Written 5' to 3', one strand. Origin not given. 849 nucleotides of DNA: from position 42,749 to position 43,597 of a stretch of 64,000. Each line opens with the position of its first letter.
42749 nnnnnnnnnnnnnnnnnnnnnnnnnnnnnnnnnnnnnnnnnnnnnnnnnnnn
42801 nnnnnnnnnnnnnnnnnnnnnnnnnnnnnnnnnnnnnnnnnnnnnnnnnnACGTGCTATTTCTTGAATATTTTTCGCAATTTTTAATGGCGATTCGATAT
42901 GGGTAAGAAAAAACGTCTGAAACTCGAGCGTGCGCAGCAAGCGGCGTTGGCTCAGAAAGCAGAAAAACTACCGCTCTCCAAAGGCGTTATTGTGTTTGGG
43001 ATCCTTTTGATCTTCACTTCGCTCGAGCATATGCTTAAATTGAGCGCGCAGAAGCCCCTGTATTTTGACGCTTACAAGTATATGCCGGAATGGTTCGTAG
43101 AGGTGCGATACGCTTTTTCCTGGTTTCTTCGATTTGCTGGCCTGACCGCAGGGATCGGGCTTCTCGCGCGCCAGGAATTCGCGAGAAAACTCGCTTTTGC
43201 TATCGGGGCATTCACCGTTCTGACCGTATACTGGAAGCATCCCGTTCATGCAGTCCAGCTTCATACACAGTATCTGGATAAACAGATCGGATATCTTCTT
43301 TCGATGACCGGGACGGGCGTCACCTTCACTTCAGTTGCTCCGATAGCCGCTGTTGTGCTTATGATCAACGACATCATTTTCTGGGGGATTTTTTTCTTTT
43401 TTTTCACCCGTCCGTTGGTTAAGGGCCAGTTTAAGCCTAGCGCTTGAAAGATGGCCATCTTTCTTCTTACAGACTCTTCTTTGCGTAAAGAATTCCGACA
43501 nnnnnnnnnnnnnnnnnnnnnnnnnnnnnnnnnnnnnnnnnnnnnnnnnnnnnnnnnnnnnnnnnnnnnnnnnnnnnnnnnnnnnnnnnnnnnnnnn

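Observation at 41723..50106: Translationally coupled 8-gene sugar-modification operon with tandem paralogous B12-radical-SAM enzymes directly downstream of the giant gene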

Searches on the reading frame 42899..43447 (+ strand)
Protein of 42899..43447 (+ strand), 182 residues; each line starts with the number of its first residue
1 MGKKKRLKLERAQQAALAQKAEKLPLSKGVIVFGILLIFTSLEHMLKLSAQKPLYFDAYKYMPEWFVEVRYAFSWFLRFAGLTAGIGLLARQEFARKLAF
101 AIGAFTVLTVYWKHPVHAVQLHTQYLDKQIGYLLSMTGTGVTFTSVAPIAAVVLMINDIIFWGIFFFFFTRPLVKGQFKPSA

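Call 4: search_protein_families(library=pfam, proteins=[window:42899-43447:+], max_evalue=0.01)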
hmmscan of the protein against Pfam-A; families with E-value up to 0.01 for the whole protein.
window:42899-43447:+ (182 aa): 0 families

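Call 5: search_protein_families(library=ncbifam, proteins=[window:42899-43447:+], max_evalue=0.01)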
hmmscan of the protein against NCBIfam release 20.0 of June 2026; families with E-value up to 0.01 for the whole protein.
window:42899-43447:+ (182 aa): 0 families

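Call 51: find_homologous_proteins(query=window:42899-43447:+, max_evalue=0.001)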
Query window:42899-43447:+ (182 aa): 27 proteins with E <= 0.001 among 271 candidates.
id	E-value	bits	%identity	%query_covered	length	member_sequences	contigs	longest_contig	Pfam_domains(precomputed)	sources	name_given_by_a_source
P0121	1.2e-113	395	100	100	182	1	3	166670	-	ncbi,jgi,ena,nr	ncbi:MAG TPA: hypothetical protein PKV84_06565 [Candidatus Omnitrophota bacterium]|nr:hypothetical p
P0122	1.0e-82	295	71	100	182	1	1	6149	-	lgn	-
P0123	3.4e-74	267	65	100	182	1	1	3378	-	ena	-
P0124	8.2e-72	259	62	100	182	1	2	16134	-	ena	-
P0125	8.7e-65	236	58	100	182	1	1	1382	-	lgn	-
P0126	1.9e-63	232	60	100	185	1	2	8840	-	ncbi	ncbi:MAG: hypothetical protein WCJ71_04145 [Candidatus Omnitrophota bacterium]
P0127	6.4e-63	230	57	100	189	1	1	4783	-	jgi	jgi:hypothetical protein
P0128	2.3e-62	228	60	99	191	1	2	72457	-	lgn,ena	-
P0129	2.4e-62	228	62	99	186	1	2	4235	-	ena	-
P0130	3.0e-62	228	60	100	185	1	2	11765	-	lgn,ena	-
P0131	5.4e-62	227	59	98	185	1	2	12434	-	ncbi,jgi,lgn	jgi:hypothetical protein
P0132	3.4e-60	221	61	100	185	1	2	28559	-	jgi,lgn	jgi:hypothetical protein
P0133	4.3e-56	208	55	100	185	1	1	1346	-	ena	-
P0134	3.0e-55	205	59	84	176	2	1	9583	-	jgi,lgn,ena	-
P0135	1.0e-51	194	50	100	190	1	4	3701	-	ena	-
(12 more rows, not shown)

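Call 64: search_protein_representatives(alignment_id=A3)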
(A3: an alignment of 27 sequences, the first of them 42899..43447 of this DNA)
Query: 27 sequences, 181 profile positions. Proteins with E-value up to 0.001 (for the whole library): 318; up to 1e-10: 231; up to 1e-30: 60. The best 150 are listed.
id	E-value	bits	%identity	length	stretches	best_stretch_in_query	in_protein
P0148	3.5e-54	199.6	-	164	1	26-178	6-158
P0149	5.7e-53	195.7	-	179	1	25-180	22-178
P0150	1.0e-52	194.8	-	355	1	23-179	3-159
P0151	2.5e-51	190.3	-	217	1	9-177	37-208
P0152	3.8e-51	189.7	-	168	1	21-178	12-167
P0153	1.1e-50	188.3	-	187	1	23-178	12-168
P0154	4.7e-49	182.9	-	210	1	33-178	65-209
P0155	5.1e-49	182.8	-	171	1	25-179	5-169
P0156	1.8e-48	181.0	-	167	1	27-177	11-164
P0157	1.8e-48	181.0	-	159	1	24-178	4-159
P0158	5.1e-48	179.5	-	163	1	26-178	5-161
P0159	2.5e-47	177.3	-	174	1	26-179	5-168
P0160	7.9e-47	175.6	-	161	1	22-178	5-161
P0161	8.6e-47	175.5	-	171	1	23-179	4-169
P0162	1.8e-46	174.5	-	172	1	17-179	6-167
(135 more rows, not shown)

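Call 65: predict_structure(alignment_id=A3)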
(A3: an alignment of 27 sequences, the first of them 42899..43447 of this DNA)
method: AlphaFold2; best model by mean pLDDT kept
length: 182 residues; sequences in the alignment: 27
mean_pLDDT: 91.1   pTM: 0.76
mean pLDDT of the five models: 91.1, 90.6, 89.4, 87.3, 86.8
residues with pLDDT >= 90: 133; 70-90: 42; 50-70: 6; < 50: 1
segments of 3 or more residues with pLDDT < 50: none
pLDDT, mean of each block of 10 residues (from residue 1): 83 79 84 97 95 92 94 97 97 96 95 89 93 86 91 95 97 89 48
secondary structure, 60 per line:
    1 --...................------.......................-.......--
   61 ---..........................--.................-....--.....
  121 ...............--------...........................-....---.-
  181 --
elements in order: H3-21 H28-50 H52-58 H64-89 H93-108 H110-113 H116-135 H144-170 H172-175

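Call 69: fold_search(model_id=the predicted structure, library=pdb)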
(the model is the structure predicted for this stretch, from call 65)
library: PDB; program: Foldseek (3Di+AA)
matches with E <= 10: 90; with E <= 0.001: 0
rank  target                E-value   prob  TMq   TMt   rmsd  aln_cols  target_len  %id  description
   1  9ijs_A                8.0e-01  0.20  0.23  0.17  10.7       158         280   13  Cryo-EM structure of the orphan GPR52 bound to beta-arrestin 1 in ligand-free state (released 2025-09-03)
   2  9uhd                  9.4e-01  0.15  0.25  0.22  30.8       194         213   11  Structure of FAM92A BAR domain (released 2025-07-16)
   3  8zrk_R                1.5e+00  0.13  0.24  0.18  10.5       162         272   17  Cryo-EM structure of GPR119-Gs Complex with small molecule agonist GSK-1292263 (released 2024-06-19)
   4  9vj4_B                1.9e+00  0.30  0.40  0.43   6.8       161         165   12  Structure of a membrane-bound inositol phosphorylceramide synthase and ceramide complex (released 2026-03-11)
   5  9cgk_A                2.2e+00  0.12  0.22  0.17   9.5       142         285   10  CryoEM structure of delta opioid receptor bound to G proteins and a full bitopic agonist (released 2025-04-02)
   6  7f47                  2.6e+00  0.28  0.28  0.08   5.2        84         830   23  Cryo-EM structure of Rhizobium etli MprF (released 2022-06-22)
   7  9ijr_A                2.6e+00  0.12  0.24  0.17  10.4       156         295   15  Cryo-EM structure of the orphan GPR52 beta-arrestin 1 complex bound to ligand c17 (released 2025-09-03)
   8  8hj1_R                2.8e+00  0.06  0.19  0.14  10.6       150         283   13  GPR21(wt) and Gs complex (released 2023-12-27)
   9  7xa1                  2.9e+00  0.07  0.23  0.27  17.1       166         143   14  Thermotoga maritima ferritin variant-Tm-E(S111Y) (released 2023-03-22)
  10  6iko_A                3.1e+00  0.03  0.14  0.10  34.4       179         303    9  Crystal structure of mouse GAS7cb (released 2019-10-16)
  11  9l79_R                3.3e+00  0.07  0.23  0.18  10.1       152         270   17  Structure of GPR119-Gs complex bound to AR231453 (released 2025-12-31)
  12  9ipv_R                3.4e+00  0.08  0.24  0.18   9.9       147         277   12  Structure of JR14a-C3aR-Gi-scFv16 complex (released 2025-04-23)
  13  7y64_D                3.4e+00  0.03  0.19  0.15  12.4       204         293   15  Cryo-EM structure of C5a-bound C5aR1 in complex with Gi protein (released 2023-03-01)
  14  5c1f_A                3.6e+00  0.04  0.15  0.11  31.8       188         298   14  Structure of the Imp2 F-BAR domain (released 2016-01-27)
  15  9bts_A                3.8e+00  0.06  0.21  0.23  15.4       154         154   10  Crystal structure of the bacterioferritin (Bfr) and ferritin (Ftn) heterooligomer complex from Acinetobacter baumannii (released 2024-08-14)
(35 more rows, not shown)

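Call 70: find_related_loci(query=A3, collection=metagenome_contigs, flank=10000)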
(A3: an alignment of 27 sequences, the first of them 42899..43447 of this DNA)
Query A3 (182 aa) in metagenome_contigs; peptide patterns used: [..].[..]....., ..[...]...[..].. (x = any residue, [..] = any of these).
66 stretches matched a pattern; 35 encode a relative of the query (tblastn E <= 1e-3); 35 distinct loci.
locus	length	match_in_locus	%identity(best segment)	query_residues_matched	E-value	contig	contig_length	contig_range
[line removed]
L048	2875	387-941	60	1-182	6e-70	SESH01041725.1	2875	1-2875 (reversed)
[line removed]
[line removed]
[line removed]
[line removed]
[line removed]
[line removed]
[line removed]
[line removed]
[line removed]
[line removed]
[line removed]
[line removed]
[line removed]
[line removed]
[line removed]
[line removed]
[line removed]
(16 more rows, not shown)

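Call 73: search_protein_families(library=pfam, proteins=[L052:6751-8823:+, L053:1947-3569:+, L053:3774-7718:+, L053:7727-8149:+, L053:8168-9025:+, L053:9040-9939:+, L061:8510-9808:+, L061:10671-12494:+, L062:8269-9609:+, L062:10501-11220:+], max_evalue=0.001)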
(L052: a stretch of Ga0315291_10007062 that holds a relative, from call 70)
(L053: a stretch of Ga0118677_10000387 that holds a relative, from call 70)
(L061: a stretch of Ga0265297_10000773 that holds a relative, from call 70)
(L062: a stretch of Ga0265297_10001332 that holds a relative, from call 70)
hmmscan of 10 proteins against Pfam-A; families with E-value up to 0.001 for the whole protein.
L052:6751-8823:+ (690 aa): 1 family
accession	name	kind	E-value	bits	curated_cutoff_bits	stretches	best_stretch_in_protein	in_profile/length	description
PF01564.23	Spermine_synth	-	9.6e-08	32.2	22.9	1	278-416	15-146/186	Spermine/spermidine synthase domain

L053:1947-3569:+ (540 aa): 0 families

L053:3774-7718:+ (1314 aa): 0 families

L053:7727-8149:+ (140 aa): 0 families

L053:8168-9025:+ (285 aa): 1 family
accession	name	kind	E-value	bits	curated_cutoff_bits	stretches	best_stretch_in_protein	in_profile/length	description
PF00482.28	T2SSF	-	5.3e-17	62.4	25.2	1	117-240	2-122/125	Type II secretion system (T2SS), protein F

L053:9040-9939:+ (299 aa): 1 family
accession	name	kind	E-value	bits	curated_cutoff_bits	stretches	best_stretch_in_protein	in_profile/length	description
PF00482.28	T2SSF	-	7.3e-19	68.4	25.2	1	156-280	3-123/125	Type II secretion system (T2SS), protein F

L061:8510-9808:+ (432 aa): 2 families
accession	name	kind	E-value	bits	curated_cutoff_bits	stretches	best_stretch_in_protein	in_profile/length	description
PF00749.27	tRNA-synt_1c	-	6.1e-88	295.2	23.4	2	101-270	141-314/314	tRNA synthetases class I (E and Q), catalytic domain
PF19269.4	Anticodon_2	-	1.3e-30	107.1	23.6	1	287-427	5-139/141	Anticodon binding domain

L061:10671-12494:+ (607 aa): 2 families
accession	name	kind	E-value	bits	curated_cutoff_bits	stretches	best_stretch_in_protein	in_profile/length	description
PF00361.26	Proton_antipo_M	-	1.3e-60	205.5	21.5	1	66-350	4-278/294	NADH:quinone oxidoreductase/Mrp antiporter, TM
PF00662.26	Proton_antipo_N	-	6.5e-07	29.6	24.5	1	2-37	9-44/51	NADH-Ubiquinone oxidoreductase (complex I), chain 5 N-terminus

L062:8269-9609:+ (446 aa): 2 families
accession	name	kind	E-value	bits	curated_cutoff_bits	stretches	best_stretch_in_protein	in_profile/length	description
PF00749.27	tRNA-synt_1c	-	1.4e-90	303.8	23.4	2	13-109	1-98/314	tRNA synthetases class I (E and Q), catalytic domain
PF19269.4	Anticodon_2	-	5.9e-29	101.7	23.6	1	299-442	4-141/141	Anticodon binding domain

L062:10501-11220:+ (239 aa): 9 families
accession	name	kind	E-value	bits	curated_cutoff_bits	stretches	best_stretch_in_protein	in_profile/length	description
PF08241.18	Methyltransf_11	-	1.2e-15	58.3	21.2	1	42-136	1-94/95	Methyltransferase domain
PF13489.12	Methyltransf_23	-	1.8e-15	57.5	27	1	35-177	20-163/164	Methyltransferase domain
PF13649.12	Methyltransf_25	-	2.6e-14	54.1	27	1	41-130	1-94/97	Methyltransferase domain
PF08242.18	Methyltransf_12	-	9.3e-14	52.4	30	1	42-133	1-96/98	Methyltransferase domain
PF13847.12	Methyltransf_31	-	9.4e-12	45.3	27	1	38-141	4-113/145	Methyltransferase domain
PF02353.26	CMAS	-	8.6e-05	22.4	27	1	28-118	53-143/273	Mycolic acid cyclopropane synthetase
PF03848.20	TehB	-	0.00012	22.1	20.4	1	39-118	32-111/193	Tellurite resistance protein TehB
PF00398.26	RrnaAD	-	0.00082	19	24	0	28-98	21-92/263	Ribosomal RNA adenine dimethylase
PF05219.18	DREV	-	0.00085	19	26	0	39-139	96-188/265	DREV methyltransferase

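Call 82: search_protein_families(library=pfam, proteins=[L062:5967-7061:+, L062:7054-7782:+, L062:11292-12959:+, L069:8250-9281:+, L069:9257-9997:+, L069:10570-11019:+, L069:11584-12606:+, L067:8963-9916:+, L067:10562-12112:+, L072:4149-5795:+], max_evalue=0.001)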
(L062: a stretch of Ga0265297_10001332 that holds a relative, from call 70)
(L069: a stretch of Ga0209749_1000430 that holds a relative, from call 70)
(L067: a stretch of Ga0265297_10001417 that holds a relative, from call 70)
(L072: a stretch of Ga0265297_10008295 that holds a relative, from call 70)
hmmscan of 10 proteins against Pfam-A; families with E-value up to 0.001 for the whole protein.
L062:5967-7061:+ (364 aa): 3 families
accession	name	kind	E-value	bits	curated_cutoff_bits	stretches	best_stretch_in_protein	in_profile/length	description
PF01855.24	POR_N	-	1.8e-52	178.8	27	1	32-203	1-171/231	Pyruvate flavodoxin/ferredoxin oxidoreductase, thiamine diP-bdg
PF17147.9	PFOR_II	-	4.3e-19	69.2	27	1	263-353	1-101/102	Pyruvate:ferredoxin oxidoreductase core domain II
PF02780.25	Transketolase_C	-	7e-06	26.4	25.9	1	263-314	10-64/124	Transketolase, C-terminal domain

L062:7054-7782:+ (242 aa): 1 family
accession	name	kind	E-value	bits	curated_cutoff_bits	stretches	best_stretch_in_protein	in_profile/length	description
PF02775.26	TPP_enzyme_C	-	5e-20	72.3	21.9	1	66-208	27-150/151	Thiamine pyrophosphate enzyme, C-terminal TPP binding domain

L062:11292-12959:+ (555 aa): 7 families
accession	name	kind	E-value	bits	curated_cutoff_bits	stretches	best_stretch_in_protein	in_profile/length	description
PF02518.31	HATPase_c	-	3.7e-26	92.2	26.4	1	444-553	2-108/111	Histidine kinase-, DNA gyrase B-, and HSP90-like ATPase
PF08448.16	PAS_4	-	4e-21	75.8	23.1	1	188-298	2-108/110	PAS fold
PF13426.13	PAS_9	-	6.4e-17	62.2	27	2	197-297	7-103/103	PAS domain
PF00989.32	PAS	-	3.7e-12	46.7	22.6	1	41-156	3-103/113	PAS fold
PF13188.13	PAS_8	-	9.8e-10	38.4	21.8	1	42-81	4-43/65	PAS domain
PF00512.31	HisKA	-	1.7e-08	34.8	26.9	1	335-397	2-63/66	His Kinase A (phospho-acceptor) domain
PF08447.18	PAS_3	-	1.1e-06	29.2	25.6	0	204-288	2-85/89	PAS fold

L069:8250-9281:+ (343 aa): 3 families
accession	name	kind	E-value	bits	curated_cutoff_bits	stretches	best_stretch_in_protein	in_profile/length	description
PF02774.23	Semialdhyde_dhC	-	1.4e-48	165.9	26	1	139-325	1-184/184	Semialdehyde dehydrogenase, dimerisation domain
PF01118.30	Semialdhyde_dh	-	4.1e-23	82.5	26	1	7-120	1-120/121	Semialdehyde dehydrogenase, NAD binding domain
PF02800.25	Gp_dh_C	-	5.7e-06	26.4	24.4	1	223-274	59-110/158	Glyceraldehyde 3-phosphate dehydrogenase, C-terminal domain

L069:9257-9997:+ (246 aa): 1 family
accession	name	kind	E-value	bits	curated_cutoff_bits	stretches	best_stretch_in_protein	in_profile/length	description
PF01416.25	PseudoU_synth_1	-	2.3e-39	134.7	23.3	2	148-246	4-107/108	tRNA pseudouridine synthase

L069:10570-11019:+ (149 aa): 1 family
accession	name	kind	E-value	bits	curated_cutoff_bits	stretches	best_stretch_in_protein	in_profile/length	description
PF00572.24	Ribosomal_L13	-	2.6e-45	153.8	23.8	1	20-137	1-118/119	Ribosomal protein L13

L069:11584-12606:+ (340 aa): 5 families
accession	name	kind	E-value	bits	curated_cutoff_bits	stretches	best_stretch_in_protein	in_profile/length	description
PF22698.1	Semialdhyde_dhC_1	-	1.4e-53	181.6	27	1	150-314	1-165/165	Semialdehyde dehydrogenase, dimerisation domain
PF01118.30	Semialdhyde_dh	-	6.2e-34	117.5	26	1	3-142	1-121/121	Semialdehyde dehydrogenase, NAD binding domain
PF02774.23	Semialdhyde_dhC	-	6.1e-23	82.3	26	1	159-317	1-184/184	Semialdehyde dehydrogenase, dimerisation domain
PF01408.29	GFO_IDH_MocA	-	2.5e-05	25.4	24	1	2-96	1-90/120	Oxidoreductase family, NAD-binding Rossmann fold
PF01113.26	DapB_N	-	0.00049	20.6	25.6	1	2-95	1-94/124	Dihydrodipicolinate reductase, N-terminus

L067:8963-9916:+ (317 aa): 3 families
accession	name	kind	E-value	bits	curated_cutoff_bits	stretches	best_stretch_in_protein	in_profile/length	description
PF00535.33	Glycos_transf_2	-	9.8e-20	71.6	23.3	1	10-180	1-167/168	Glycosyl transferase family 2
PF13641.12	Glyco_tranf_2_3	-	1.3e-16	61.7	27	1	9-225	3-215/230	Glycosyltransferase like family 2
PF13632.12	Glyco_trans_2_3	-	3.6e-06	27.4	27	1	87-228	1-130/198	Glycosyl transferase family group 2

L067:10562-12112:+ (516 aa): 1 family
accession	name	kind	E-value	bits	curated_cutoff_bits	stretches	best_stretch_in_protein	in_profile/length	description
PF04055.27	Radical_SAM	-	7.6e-15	55.9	29.5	1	82-257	2-161/166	Radical SAM superfamily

L072:4149-5795:+ (548 aa): 1 family
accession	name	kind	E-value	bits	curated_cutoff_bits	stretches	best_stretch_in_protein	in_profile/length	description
PF13231.12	PMT_2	-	1.9e-10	41.6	26.1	1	73-222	8-158/160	Dolichyl-phosphate-mannose-protein mannosyltransferase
